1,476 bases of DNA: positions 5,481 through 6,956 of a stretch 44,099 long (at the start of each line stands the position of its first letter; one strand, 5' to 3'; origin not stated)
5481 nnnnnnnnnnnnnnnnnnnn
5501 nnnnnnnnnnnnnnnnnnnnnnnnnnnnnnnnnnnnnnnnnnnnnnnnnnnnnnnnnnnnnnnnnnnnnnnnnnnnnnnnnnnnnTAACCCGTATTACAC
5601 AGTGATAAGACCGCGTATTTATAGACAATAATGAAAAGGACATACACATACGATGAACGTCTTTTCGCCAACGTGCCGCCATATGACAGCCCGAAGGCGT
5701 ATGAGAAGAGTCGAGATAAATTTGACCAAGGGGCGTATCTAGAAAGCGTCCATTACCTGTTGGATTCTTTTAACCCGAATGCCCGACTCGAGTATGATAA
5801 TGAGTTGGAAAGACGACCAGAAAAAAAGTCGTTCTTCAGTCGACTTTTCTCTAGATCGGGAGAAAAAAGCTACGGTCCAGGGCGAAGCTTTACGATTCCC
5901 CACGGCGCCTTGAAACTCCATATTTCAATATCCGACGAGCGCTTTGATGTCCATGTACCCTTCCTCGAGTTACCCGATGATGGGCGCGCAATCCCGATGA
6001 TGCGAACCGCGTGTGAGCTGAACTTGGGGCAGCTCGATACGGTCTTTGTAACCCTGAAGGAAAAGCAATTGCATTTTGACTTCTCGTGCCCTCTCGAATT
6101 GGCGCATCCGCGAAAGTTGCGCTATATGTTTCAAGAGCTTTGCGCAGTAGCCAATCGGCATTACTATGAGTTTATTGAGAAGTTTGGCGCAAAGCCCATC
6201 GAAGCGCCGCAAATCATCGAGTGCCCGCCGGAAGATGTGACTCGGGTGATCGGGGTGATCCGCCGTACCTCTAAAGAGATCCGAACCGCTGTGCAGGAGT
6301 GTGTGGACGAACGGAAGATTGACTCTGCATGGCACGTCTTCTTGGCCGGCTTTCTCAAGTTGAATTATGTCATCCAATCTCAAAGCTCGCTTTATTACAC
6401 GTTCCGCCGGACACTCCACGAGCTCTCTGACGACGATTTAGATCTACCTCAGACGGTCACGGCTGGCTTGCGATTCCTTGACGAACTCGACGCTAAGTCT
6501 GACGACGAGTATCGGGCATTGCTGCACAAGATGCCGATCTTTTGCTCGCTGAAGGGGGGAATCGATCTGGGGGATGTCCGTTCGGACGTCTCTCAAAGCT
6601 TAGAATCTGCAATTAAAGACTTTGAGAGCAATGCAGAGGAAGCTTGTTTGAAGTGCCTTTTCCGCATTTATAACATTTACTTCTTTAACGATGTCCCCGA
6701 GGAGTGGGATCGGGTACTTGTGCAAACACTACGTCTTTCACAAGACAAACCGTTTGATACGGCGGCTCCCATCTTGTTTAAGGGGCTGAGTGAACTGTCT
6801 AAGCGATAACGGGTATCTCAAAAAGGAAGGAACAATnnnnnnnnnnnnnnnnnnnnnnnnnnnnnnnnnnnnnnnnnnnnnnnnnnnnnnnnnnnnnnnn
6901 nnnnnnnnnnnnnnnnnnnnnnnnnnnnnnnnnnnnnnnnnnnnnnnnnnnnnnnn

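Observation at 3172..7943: Two diverged copies of an uncharacterised two-gene module (chaperone-like/helical protein + leaderless trypsin-fold protease) directly downstream of the T9SS core genes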

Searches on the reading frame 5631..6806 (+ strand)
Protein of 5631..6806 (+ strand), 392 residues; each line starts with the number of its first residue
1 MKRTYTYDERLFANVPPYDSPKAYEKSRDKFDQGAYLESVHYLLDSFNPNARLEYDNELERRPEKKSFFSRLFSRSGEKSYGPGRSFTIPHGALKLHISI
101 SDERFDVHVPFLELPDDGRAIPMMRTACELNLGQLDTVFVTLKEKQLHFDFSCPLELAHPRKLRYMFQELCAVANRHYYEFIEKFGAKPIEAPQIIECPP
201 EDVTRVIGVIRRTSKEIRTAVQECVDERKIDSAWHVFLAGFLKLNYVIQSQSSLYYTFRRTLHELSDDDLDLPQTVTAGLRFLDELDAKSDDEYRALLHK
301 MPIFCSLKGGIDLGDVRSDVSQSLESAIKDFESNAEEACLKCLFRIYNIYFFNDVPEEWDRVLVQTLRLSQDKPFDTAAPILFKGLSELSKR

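Call 5: search_protein_families(library=pfam, proteins=[window:5631-6806:+], max_evalue=1)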
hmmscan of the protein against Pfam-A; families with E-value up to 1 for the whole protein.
window:5631-6806:+ (392 aa): 0 families

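Call 6: search_protein_families(library=ncbifam, proteins=[window:5631-6806:+], max_evalue=1)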
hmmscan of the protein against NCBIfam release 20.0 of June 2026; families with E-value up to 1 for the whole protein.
window:5631-6806:+ (392 aa): 1 family
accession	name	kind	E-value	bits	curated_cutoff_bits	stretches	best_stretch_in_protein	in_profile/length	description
NF002761.0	PRK02821.1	equivalog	0.0067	16.4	106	1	199-230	38-68/77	RNA-binding protein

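Call 7: search_protein_families(library=padloc, proteins=[window:5631-6806:+], max_evalue=1)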
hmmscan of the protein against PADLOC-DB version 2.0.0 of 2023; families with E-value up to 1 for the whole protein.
window:5631-6806:+ (392 aa): 0 families

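Call 31: search_protein_families(library=pfam, alignment_id=A3, max_evalue=0.1)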
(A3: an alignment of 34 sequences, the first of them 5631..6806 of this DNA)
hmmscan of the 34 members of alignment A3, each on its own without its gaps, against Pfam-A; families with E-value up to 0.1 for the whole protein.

A. member 1, window:5631-6806:+ (392 aa): 0 families

B. families by the number of members that match (of 34 scanned): 13 families
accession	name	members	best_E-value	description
PF22551.1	TY-Chap1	28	8.9e-08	T3SS (YopN, CesT) and YbjN peptide-binding chaperone 1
PF09509.15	Hypoth_Ymh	7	0.0015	Protein of unknown function (Hypoth_ymh)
PF09593.15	Pathogen_betaC1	3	0.048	Beta-satellite pathogenicity beta C1 protein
PF08124.17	Lyase_8_N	2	0.025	Polysaccharide lyase family 8, N terminal alpha-helical domain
PF00244.26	14-3-3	2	0.04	14-3-3 protein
PF15603.11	Imm74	1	0.013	Immunity protein 74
PF07294.16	Fibroin_P25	1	0.021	Fibroin P25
PF13852.11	DUF4197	1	0.036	Protein of unknown function (DUF4197)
PF18075.7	FtsX_ECD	1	0.04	FtsX extracellular domain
PF17130.9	Peptidase_M99_m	1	0.041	beta-barrel domain of carboxypeptidase M99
PF02061.21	Lambda_CIII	1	0.056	Lambda Phage CIII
PF05168.19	HEPN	1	0.071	HEPN domain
PF24654.2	CEP76_N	1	0.082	CEP76 N-terminal domain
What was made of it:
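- On T3SS class I chaperone / YbjN (TY-chaperone) superfamily: 28 of 34 family members match at E<0.1, best E=9e-8 (call 31).
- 28 of 34 A members match TY-Chap1, best E=9e-8 (call 31).
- Tried and rejected: Weak Hypoth_Ymh and HEPN hits (7 and 1 of 34 members, E of 0.0015 or worse, call 31) were rejected.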

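Call 38: predict_structure(alignment_id=A3)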
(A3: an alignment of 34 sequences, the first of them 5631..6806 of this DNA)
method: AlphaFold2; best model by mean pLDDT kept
length: 392 residues; sequences in the alignment: 34
mean_pLDDT: 89.7   pTM: 0.84
mean pLDDT of the five models: 89.7, 88.6, 88.2, 88.1, 87.8
residues with pLDDT >= 90: 266; 70-90: 101; 50-70: 14; < 50: 11
segments of 3 or more residues with pLDDT < 50: 69-77
pLDDT, mean of each block of 10 residues (from residue 1): 90 79 95 97 91 87 55 52 91 95 97 97 96 93 96 97 94 91 95 91 95 93 90 90 91 86 80 88 93 93 79 84 93 93 93 88 97 97 96 87
secondary structure, 60 per line:
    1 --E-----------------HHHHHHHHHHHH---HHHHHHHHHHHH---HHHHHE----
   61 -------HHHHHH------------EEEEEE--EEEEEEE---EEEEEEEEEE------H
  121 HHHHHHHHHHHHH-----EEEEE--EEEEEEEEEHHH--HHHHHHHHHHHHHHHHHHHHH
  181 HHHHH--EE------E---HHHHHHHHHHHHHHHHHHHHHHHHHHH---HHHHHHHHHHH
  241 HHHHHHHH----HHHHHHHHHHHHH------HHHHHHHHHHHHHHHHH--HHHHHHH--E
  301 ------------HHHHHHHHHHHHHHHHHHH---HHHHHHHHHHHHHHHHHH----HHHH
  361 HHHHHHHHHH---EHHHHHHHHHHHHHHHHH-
elements in order: H21-32 H36-47 H51-55 H68-73 E86-91 E94-100 E104-113 H120-133 E139-143 E146-154 H160-185 H200-226 H230-248 H253-265 H272-288 H291-297 H313-331 H335-352 H357-370 H375-391

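Call 42: fold_search(model_id=the predicted structure, library=pdb)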
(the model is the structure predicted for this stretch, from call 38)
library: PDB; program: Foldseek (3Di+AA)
matches with E <= 10: 823; with E <= 0.001: 0
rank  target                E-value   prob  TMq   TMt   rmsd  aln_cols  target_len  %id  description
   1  5z38_D                1.7e-03  1.00  0.23  0.51  12.6       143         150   15  Crystal structure of CsrA bound to CesT (released 2018-04-04)
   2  9ux0_B                4.1e-03  1.00  0.21  0.55   3.6       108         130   14  Crystal structure of the virulence effector VepA in complex with its secretion chaperone VecA (released 2025-06-25)
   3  4g6t_A                4.9e-03  1.00  0.19  0.48   6.8       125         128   18  Structure of the HopA1-SchA Chaperone-Effector Complex (released 2013-06-05)
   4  2plg_A                6.3e-03  1.00  0.23  0.56   2.4       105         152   15  Crystal structure of T110839 protein from Synechococcus elongatus (released 2007-05-01)
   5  9uwz_A                7.6e-03  1.00  0.23  0.60   2.8       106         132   14  Crystal structure of the type III secretion chaperone VecA from Vibrio parahaemolyticus (released 2025-06-25)
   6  5z38_C                7.6e-03  1.00  0.21  0.44   4.9       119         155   17  Crystal structure of CsrA bound to CesT (released 2018-04-04)
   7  5z38_A                1.0e-02  1.00  0.21  0.46   6.8       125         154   15  Crystal structure of CsrA bound to CesT (released 2018-04-04)
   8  2plg_B                1.1e-02  1.00  0.23  0.56   2.8       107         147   15  Crystal structure of T110839 protein from Synechococcus elongatus (released 2007-05-01)
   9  5wez_A                1.5e-02  1.00  0.21  0.54   6.6       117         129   15  Structure of the Tir-CesT effector-chaperone complex (released 2018-07-11)
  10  3epu_A                1.6e-02  1.00  0.23  0.57   6.2       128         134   13  Crystal Structure of STM2138, a novel virulence chaperone in Salmonella (released 2009-09-29)
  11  1k3s_B                1.6e-02  1.00  0.16  0.48   4.9        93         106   16  Type III Secretion Chaperone SigE (released 2001-11-28)
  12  1k3s_A                1.8e-02  1.00  0.19  0.54   4.2       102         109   18  Type III Secretion Chaperone SigE (released 2001-11-28)
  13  1xkp_C                2.3e-02  1.00  0.22  0.61   3.0       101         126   10  Crystal structure of the virulence factor YopN in complex with its heterodimeric chaperone SycN-YscB (released 2005-03-22)
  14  1jyo_A                2.3e-02  1.00  0.22  0.54   4.0       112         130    8  Structure of the Salmonella Virulence Effector SptP in Complex with its Secretion Chaperone SicP (released 2001-11-07)
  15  4akx_A                2.8e-02  1.00  0.21  0.62   2.6        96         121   12  Structure of the heterodimeric complex ExoU-SpcU from the type III secretion system (T3SS) of Pseudomonas aeruginosa (released 2012-04-18)
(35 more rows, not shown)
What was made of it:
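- On T3SS class I chaperone / YbjN (TY-chaperone) superfamily: Foldseek hits CesT, VecA, SchA, SycN/YscB, SpcU and YbjN with probability 1.0 and target-normalised TM-score 0.45-0.65 (calls 38, 42).
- Foldseek hits include the CesT-Tir, SicP-SptP and SpcU-ExoU complexes (call 42).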

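Call 49: find_related_loci(query=A3, collection=genome_contigs, flank=4000)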
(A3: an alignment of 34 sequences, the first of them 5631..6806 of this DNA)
Query A3 (392 aa) in genome_contigs; peptide patterns used: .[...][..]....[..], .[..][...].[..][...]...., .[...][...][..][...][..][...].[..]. (x = any residue, [..] = any of these).
426 stretches matched a pattern; 155 encode a relative of the query (tblastn E <= 1e-3); the best 80 are kept; 80 distinct loci.
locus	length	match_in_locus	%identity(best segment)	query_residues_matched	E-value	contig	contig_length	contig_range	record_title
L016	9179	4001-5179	84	1-392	0e+0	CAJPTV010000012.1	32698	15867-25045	MAG: Bacteroidia bacterium isolate SRR9217474-mag-bin.4 genome assembly, contig: SRR9217474-mag-bin.4_17, whole genome s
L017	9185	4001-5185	71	1-392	0e+0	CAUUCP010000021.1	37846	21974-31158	MAG TPA_asm: uncultured Bacteroidia bacterium isolate ERR10228863_bin.94_MetaWRAP_v1.3_MAG genome assembly, contig: ERZ2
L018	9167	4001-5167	43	1-386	6e-106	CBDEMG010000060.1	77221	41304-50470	MAG TPA_asm: uncultured Bacteroidia bacterium isolate SRR25048838_binner12_Refined_22 genome assembly, contig: ERZ250845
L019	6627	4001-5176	43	1-386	6e-105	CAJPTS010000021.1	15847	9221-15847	MAG: Bacteroidia bacterium isolate SRR9217474-mag-bin.2 genome assembly, contig: SRR9217474-mag-bin.2_114, whole genome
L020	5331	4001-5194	44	1-392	2e-103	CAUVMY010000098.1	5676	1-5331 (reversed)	MAG TPA_asm: uncultured Bacteroidia bacterium isolate SRR23388462_bin.16_MetaWRAP_v1.3_MAG genome assembly, contig: ERZ2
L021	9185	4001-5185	43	1-389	6e-103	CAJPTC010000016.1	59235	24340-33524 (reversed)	MAG: Bacteroidia bacterium isolate SRR9217473-mag-bin.4 genome assembly, contig: SRR9217473-mag-bin.4_81, whole genome s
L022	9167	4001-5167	41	1-386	7e-101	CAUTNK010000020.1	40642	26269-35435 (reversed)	MAG TPA_asm: uncultured Bacteroidia bacterium isolate ERR10228863_bin.95_MetaWRAP_v1.3_MAG genome assembly, contig: ERZ2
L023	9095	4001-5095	30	1-389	1e-58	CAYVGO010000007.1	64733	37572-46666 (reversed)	MAG TPA_asm: uncultured Muribaculaceae bacterium isolate SRP242652_co1_194 genome assembly, contig: NODE_387_length_6473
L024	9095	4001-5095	31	1-389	4e-58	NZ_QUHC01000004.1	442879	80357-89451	Odoribacter sp. AF15-53 AF15-53.Scaf4, whole genome shotgun sequence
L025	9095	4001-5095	29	1-389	2e-57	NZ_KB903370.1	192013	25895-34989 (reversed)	Butyricimonas synergistica DSM 23225 A3CYDRAFT_scaffold_5.6, whole genome shotgun sequence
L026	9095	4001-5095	29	1-389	4e-57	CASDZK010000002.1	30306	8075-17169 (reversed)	uncultured Alistipes sp. isolate CO.B51.metabat-bins.11 genome assembly, contig: CO.B51.metabat-bins.11.fa_k141_2244710,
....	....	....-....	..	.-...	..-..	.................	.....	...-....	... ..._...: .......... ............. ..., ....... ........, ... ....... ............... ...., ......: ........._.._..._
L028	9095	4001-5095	29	1-389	2e-56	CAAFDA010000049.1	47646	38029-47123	MAG TPA_asm: uncultured Butyricimonas sp., isolate HGM05312, WGS project CAAFDA010000000 data, contig: SRS075878_46_k99_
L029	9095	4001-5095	29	1-389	6e-56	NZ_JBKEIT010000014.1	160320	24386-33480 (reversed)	Butyricimonas muris strain GBG-M4 Scaffold14, whole genome shotgun sequence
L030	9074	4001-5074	30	1-382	3e-55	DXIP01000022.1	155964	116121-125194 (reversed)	MAG TPA_asm: Candidatus Alistipes excrementigallinarum isolate CHK106-249 CHK106__C423421_L155964_SAMEA104467357, whole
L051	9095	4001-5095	26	1-389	2e-50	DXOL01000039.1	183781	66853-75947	MAG TPA_asm: Bacteroides thetaiotaomicron isolate HRGM_Genome_1397 HRGM_Genome_1397_39, whole genome shotgun sequence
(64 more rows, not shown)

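Call 53: list_cluster_members(proteins=[L051:4001-5332:+, L051:5347-6426:+])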
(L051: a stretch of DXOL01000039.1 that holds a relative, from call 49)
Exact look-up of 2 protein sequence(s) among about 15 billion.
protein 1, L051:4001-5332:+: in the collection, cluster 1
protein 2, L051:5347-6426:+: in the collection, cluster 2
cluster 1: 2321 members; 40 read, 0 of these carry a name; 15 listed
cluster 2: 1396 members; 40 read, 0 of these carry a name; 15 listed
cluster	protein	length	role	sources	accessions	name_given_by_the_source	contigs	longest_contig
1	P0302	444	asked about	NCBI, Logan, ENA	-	-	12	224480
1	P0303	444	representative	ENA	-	-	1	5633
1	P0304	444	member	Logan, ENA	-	-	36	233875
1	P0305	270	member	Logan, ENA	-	-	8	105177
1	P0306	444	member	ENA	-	-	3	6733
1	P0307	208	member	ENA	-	-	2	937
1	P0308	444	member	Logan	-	-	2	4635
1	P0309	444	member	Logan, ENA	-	-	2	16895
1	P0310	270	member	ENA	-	-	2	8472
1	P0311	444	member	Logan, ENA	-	-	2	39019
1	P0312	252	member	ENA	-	-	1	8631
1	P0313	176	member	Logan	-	-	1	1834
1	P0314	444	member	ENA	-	-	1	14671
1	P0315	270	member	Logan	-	-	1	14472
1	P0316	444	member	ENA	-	-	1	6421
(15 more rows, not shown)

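Call 74: search_dna_similar(query=window:5631-6806:+, collection=plasmids, mode=protein, max_evalue=0.001, max_rows=10)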
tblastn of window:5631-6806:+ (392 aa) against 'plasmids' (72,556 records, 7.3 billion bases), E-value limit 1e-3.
No match.

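Call 75: search_dna_similar(query=window:5631-6806:+, collection=phages, mode=protein, max_evalue=0.001, max_rows=10)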
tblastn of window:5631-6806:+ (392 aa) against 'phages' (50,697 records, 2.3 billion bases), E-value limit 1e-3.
No match.

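Call 78: find_related_loci(query=A3, collection=viral_contigs, flank=3000)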
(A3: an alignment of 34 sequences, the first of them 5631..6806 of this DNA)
Query A3 (392 aa) in viral_contigs; peptide patterns used: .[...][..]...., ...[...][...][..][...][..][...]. (x = any residue, [..] = any of these).
157 stretches matched a pattern, but none encodes a relative of the query by tblastn (E <= 1e-3).

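Call 81: fold_search(model_id=the predicted structure, library=viral)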
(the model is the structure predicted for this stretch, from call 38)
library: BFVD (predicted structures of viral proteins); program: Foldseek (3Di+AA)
matches with E <= 10: 552; with E <= 0.001: 0
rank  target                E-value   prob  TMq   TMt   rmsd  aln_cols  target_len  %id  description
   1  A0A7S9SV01            1.7e-02  0.92  0.18  0.28  13.1       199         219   11  (no name in the UniProt tables at hand)
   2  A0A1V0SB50            3.1e-02  0.20  0.13  0.12  20.7       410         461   10  Serine/threonine protein kinase [Catovirus CTV1]
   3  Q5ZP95                4.6e-02  0.51  0.14  0.17  17.7       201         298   15  L protein (Fragment) [Orthonairovirus haemorrhagiae]
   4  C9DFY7                4.8e-02  0.97  0.21  0.40   7.6       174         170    9  Uncharacterized protein [Delftia phage PhiW-14]
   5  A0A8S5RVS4            6.1e-02  0.94  0.16  0.44   9.5       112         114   15  Uncharacterized protein [Siphoviridae sp. ctHip2]
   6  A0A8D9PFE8            9.4e-02  0.69  0.15  0.31   9.8       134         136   13  (no name in the UniProt tables at hand)
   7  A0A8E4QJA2            9.9e-02  0.14  0.13  0.07  19.6       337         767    9  RNA-directed RNA polymerase L (Fragment) [Bruthen virus]
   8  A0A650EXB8            1.5e-01  0.07  0.10  0.08  21.9       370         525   12  (no name in the UniProt tables at hand)
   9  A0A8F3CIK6            1.6e-01  0.14  0.12  0.07  22.5       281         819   11  mitogen-activated protein kinase kinase [Ranid herpesvirus 4]
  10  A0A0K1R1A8            1.6e-01  0.09  0.13  0.09  23.3       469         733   10  Envelope glycoprotein H [Testudinid alphaherpesvirus 3]
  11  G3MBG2                1.8e-01  0.44  0.13  0.27  12.7       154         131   11  Gp100 [Bacillus phage G]
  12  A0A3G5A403            2.1e-01  0.41  0.14  0.31  19.3       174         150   10  Uncharacterized protein [Harvfovirus sp.]
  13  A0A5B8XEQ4            2.1e-01  0.07  0.12  0.12  29.1       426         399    9  DNA topoisomerase (ATP-hydrolyzing) [African swine fever virus]
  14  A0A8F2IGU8            2.5e-01  0.30  0.15  0.19  20.5       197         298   12  (no name in the UniProt tables at hand)
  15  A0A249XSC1            2.7e-01  0.25  0.14  0.24  12.5       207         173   12  Uncharacterized protein [Mycobacterium phage Phabba]
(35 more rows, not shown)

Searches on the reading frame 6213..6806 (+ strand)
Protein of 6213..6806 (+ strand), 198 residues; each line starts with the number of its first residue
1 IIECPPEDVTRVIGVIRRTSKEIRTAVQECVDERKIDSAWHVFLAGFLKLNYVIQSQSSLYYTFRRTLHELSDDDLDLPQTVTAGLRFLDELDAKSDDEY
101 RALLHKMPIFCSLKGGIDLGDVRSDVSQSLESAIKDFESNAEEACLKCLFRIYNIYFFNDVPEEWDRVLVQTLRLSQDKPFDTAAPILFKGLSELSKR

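Call 65: search_solved_structures(query=A6, max_evalue=10)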
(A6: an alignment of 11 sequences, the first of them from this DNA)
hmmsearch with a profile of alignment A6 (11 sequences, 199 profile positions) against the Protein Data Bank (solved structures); distinct sequences matched with E-value up to 10: 12.
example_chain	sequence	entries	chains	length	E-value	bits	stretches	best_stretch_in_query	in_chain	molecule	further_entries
7wxz_A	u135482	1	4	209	0.013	18.3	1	64-132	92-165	Spike protein S2'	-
9mtg_B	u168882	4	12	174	0.42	13.4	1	60-142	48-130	Hemagglutinin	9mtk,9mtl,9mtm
7x6o_B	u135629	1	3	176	0.43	13.3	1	60-142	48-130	Hemagglutinin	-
5gjt_B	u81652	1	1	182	0.47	13.2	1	60-142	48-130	Hemagglutinin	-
4lxv_B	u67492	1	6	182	0.47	13.2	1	60-142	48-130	Hemagglutinin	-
8d08_A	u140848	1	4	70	0.7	12.7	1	88-138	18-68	HALC4_135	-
9n7q_a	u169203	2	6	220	0.75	12.5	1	60-142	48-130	H1 HA2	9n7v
6xgc_B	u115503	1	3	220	0.76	12.5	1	60-142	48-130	Hemagglutinin HA2 chain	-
9o8r_B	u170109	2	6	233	0.84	12.4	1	60-142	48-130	Hemagglutinin | Hemagglutinin HA2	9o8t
1rv0_I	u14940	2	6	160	0.89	12.3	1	61-142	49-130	hemagglutinin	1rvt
8ut4_B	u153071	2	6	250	0.89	12.3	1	60-142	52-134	Hemagglutinin HA2 chain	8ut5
7zr2_A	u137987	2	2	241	2.4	10.9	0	103-132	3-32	Spike protein S2',Chimeric protein mimic of SARS-CoV-2 Spike HR1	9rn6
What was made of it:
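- Tried and rejected: A profile search against PDB sequences gave only coiled-coil noise from spike and haemagglutinin proteins (call 65).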

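Call 66: search_protein_families(library=pfam, alignment_id=A6, max_evalue=1)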
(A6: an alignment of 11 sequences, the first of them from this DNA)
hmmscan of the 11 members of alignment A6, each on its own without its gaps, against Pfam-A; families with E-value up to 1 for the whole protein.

A. member 1, seq(198 aa): 0 families

B. families by the number of members that match (of 11 scanned): 14 families
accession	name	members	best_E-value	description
PF09593.15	Pathogen_betaC1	1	0.0057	Beta-satellite pathogenicity beta C1 protein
PF00244.26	14-3-3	1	0.011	14-3-3 protein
PF08124.17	Lyase_8_N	1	0.026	Polysaccharide lyase family 8, N terminal alpha-helical domain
PF14393.11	DUF4422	1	0.037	Domain of unknown function (DUF4422)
PF08878.16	HamA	1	0.041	HamA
PF12552.13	DUF3741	1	0.046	Protein of unknown function (DUF3741)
PF19651.4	DUF6154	1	0.059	Family of unknown function (DUF6154)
PF15711.10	ILEI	1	0.064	Interleukin-like EMT inducer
PF05168.19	HEPN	1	0.079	HEPN domain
PF18609.8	SAM_Exu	1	0.12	Exuperantia SAM-like domain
PF14407.11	Frankia_peptide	1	0.17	Ribosomally synthesized peptide prototyped by Frankia Franean1_4349.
PF09397.16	FtsK_gamma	1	0.18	Ftsk gamma domain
PF22136.2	MpAgo_N-like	1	0.2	Bacterial argonaute protein N-terminal domain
PF15825.10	FAM25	1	0.38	FAM25 family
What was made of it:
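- Tried and rejected: A per-member Pfam scan gave nothing significant (call 66).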
